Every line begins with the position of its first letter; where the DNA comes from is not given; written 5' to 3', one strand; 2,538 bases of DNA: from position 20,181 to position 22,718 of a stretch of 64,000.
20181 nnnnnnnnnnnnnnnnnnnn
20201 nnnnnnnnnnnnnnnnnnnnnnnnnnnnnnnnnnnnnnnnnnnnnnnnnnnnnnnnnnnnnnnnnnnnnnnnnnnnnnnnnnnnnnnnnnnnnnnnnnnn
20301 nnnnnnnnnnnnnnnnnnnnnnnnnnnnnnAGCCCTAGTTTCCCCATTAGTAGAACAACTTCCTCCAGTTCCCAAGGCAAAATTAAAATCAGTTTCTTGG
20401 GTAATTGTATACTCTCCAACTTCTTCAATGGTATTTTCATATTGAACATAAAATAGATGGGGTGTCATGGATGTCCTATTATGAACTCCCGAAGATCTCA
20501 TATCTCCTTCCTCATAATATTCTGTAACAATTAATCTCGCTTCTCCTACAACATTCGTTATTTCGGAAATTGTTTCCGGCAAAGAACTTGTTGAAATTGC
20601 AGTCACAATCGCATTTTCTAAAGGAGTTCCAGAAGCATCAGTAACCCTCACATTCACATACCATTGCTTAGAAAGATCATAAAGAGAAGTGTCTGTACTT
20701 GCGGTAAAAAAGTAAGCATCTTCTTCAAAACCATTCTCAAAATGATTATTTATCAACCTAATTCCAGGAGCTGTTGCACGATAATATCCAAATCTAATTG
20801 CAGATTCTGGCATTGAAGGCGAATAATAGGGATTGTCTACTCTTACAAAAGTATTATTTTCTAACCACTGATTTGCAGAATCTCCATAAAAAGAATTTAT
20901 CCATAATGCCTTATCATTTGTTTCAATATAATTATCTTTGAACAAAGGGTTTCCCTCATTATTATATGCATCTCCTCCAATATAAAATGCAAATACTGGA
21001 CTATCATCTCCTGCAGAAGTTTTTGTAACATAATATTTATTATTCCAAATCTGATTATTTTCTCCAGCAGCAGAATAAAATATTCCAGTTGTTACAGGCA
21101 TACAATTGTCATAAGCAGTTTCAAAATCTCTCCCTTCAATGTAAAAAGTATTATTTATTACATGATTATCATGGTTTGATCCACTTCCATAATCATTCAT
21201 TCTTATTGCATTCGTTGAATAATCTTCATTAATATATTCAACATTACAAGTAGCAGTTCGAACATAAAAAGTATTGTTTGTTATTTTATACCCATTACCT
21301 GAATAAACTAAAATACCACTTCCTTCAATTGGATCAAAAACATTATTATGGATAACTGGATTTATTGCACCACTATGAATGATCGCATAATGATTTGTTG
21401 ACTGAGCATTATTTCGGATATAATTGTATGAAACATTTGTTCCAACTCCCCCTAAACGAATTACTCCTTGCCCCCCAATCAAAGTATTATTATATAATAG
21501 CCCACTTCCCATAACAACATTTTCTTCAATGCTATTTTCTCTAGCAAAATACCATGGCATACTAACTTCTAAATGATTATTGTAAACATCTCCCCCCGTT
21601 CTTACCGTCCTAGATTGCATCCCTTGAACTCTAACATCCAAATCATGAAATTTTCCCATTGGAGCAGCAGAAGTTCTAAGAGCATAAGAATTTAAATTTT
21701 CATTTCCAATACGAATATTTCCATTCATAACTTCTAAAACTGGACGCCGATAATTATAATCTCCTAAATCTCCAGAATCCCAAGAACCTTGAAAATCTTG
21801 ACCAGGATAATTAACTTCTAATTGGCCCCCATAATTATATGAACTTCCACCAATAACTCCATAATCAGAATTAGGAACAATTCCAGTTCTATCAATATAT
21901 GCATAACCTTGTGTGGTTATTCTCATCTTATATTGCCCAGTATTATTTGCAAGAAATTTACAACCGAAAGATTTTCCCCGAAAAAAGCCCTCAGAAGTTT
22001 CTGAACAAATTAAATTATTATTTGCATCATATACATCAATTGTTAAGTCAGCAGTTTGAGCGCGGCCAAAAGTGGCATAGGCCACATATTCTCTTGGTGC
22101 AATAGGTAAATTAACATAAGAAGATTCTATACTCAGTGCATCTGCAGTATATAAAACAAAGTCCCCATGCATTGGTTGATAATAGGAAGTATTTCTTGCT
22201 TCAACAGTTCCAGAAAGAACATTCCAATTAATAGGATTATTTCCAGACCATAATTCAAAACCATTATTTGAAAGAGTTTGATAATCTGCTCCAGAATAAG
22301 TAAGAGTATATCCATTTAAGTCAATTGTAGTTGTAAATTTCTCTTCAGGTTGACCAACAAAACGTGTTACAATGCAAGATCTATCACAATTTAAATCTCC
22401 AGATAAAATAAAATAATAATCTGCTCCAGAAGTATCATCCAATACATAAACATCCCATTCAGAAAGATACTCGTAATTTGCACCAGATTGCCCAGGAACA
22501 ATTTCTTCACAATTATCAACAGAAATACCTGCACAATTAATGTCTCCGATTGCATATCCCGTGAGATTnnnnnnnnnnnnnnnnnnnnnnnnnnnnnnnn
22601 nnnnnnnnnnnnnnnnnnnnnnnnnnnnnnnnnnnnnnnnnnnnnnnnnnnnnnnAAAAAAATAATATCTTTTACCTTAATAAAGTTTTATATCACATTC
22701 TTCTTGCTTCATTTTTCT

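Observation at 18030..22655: A 1541-aa mosaic surface protein combining a beta-helix, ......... Cys-rich modules and a PGF-pre-PGF-like membrane anchor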

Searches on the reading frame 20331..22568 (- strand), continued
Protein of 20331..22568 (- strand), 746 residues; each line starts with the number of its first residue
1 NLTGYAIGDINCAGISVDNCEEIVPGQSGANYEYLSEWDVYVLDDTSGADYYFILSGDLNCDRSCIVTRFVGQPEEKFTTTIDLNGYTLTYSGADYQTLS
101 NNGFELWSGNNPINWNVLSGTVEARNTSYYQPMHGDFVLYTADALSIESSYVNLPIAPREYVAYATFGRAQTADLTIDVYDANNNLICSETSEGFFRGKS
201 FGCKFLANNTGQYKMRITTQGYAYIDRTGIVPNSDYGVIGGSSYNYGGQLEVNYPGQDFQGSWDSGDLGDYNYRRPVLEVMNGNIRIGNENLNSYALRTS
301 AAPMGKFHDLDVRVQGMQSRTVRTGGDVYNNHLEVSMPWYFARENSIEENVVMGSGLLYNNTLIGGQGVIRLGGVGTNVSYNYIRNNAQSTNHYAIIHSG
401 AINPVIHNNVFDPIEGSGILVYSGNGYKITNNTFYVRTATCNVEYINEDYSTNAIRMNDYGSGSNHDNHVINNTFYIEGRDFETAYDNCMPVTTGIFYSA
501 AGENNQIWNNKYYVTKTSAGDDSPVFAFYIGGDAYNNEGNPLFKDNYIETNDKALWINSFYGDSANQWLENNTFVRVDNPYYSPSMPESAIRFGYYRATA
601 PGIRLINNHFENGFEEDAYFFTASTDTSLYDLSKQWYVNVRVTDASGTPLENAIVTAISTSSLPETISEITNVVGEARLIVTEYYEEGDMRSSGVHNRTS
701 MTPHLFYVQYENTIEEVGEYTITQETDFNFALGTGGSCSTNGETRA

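Call 82: search_protein_families(library=pfam, proteins=[L004:2899-4122:-, L004:4527-6851:+, L004:6863-7570:-, L004:7637-8722:-, L004:8738-9412:-, L004:12578-12988:+, L004:12997-13572:+, L004:13694-17734:-, L004:18295-18861:+, L004:18892-20622:+], max_evalue=0.0001)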
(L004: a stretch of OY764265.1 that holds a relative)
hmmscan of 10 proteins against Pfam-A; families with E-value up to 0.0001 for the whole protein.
L004:2899-4122:- (407 aa): 2 families
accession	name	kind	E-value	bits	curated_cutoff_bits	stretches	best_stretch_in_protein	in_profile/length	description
PF13229.12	Beta_helix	-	5.1e-18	65.6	25.9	1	134-262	44-158/158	Right handed beta helix region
PF05048.19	NosD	-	1.5e-13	51.1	23.6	2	138-262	40-146/212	Periplasmic copper-binding protein (NosD)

L004:4527-6851:+ (774 aa): 2 families
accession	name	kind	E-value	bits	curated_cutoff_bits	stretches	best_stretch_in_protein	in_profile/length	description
PF07494.17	Reg_prop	-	1.4e-22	77.3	20.4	0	418-439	2-23/24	Two component regulator propeller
PF23748.1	Beta-prop_LRRK2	-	3.5e-07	30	26.9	0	738-766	270-298/359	LRRK2 beta propeller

L004:6863-7570:- (235 aa): 1 family
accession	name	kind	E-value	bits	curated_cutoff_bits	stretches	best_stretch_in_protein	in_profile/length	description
PF13386.12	DsbD_2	-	6.9e-06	26.5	24.9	1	60-202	51-176/199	Cytochrome C biogenesis protein transmembrane region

L004:7637-8722:- (361 aa): 0 families

L004:8738-9412:- (224 aa): 1 family
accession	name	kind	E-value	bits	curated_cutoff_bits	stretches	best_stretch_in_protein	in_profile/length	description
PF01694.28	Rhomboid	-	6.5e-13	49.5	22.6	1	61-197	2-140/143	Rhomboid domain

L004:12578-12988:+ (136 aa): 0 families

L004:12997-13572:+ (191 aa): 1 family
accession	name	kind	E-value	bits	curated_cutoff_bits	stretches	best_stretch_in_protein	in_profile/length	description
PF04986.18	Y2_Tnp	-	1.6e-23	84.1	20.9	1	2-169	3-177/183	Putative transposase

L004:13694-17734:- (1346 aa): 0 families

L004:18295-18861:+ (188 aa): 1 family
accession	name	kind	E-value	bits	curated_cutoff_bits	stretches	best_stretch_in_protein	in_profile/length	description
PF07690.21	MFS_1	-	8.6e-15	54.9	33.4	1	14-174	15-177/347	Major Facilitator Superfamily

L004:18892-20622:+ (576 aa): 0 families

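Call 83: search_protein_families(library=phrogs, proteins=[window:20331-22568:-], max_evalue=0.01)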
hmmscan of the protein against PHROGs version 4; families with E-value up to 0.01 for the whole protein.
window:20331-22568:- (746 aa): 0 families

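Call 84: find_homologous_proteins(query=window:20331-22568:-, max_evalue=0.001)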
Query window:20331-22568:- (746 aa): 38 proteins with E <= 0.001 among 8000 candidates.
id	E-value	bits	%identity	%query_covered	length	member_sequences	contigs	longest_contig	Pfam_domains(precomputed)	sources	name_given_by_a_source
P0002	0.0e+0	1106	66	97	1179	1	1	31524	PF11617.14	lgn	-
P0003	4.0e-297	1006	61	98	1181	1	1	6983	-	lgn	-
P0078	1.5e-257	875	56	96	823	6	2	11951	-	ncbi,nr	ncbi:hypothetical protein HN706_01820, partial [Candidatus Woesearchaeota archaeon]|nr:hypothetical 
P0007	5.7e-246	837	54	97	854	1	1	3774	PF13229.13,PF11617.14,PF02369.23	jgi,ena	-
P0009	1.1e-238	813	53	97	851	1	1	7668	PF13229.13,PF11617.14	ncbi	-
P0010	8.4e-238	810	52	97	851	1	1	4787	PF11617.14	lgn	-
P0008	9.4e-238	809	53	97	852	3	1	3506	PF13229.13,PF11617.14,PF02369.23,PF05048.20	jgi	jgi:hypothetical protein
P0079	2.4e-234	798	50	97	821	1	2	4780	PF13229.13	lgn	-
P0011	1.1e-233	796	51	97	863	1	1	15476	PF13229.13,PF13620.13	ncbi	-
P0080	9.3e-231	786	51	97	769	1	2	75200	-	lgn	-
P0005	2.1e-228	779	51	97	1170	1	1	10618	-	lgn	-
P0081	7.6e-225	767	50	97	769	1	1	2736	PF13229.13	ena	-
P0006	2.2e-220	752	48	98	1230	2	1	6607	-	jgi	-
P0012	2.1e-219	749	50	95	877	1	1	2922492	-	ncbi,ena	-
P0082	1.2e-217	743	48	98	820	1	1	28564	-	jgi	jgi:hypothetical protein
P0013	8.6e-192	658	45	96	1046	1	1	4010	PF02369.23,PF25275.2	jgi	jgi:hypothetical protein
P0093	4.5e-42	162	27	71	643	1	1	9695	PF13229.13,PF05048.20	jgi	jgi:hypothetical protein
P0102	9.7e-33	132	26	85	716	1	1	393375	PF02369.23,PF13620.13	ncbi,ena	-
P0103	3.0e-30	123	27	64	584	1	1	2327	PF13229.13,PF13620.13,PF05048.20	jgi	jgi:hypothetical protein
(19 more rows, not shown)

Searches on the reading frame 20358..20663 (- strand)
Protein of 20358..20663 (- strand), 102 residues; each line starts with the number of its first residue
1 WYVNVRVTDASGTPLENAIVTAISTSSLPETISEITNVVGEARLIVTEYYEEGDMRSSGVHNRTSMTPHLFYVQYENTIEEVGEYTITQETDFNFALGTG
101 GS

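Call 9: search_protein_families(library=pfam, proteins=[window:20358-20663:-], max_evalue=10)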
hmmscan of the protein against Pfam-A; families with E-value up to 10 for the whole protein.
seq(102 aa): 2 families
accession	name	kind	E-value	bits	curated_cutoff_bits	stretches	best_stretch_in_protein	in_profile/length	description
PF02369.22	Big_1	-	0.00044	20.7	34.9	1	3-47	21-67/93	Bacterial Ig-like domain (group 1)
PF13620.12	CarboxypepD_reg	-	0.0021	18.8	32.3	1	3-42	2-40/82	Carboxypeptidase regulatory-like domain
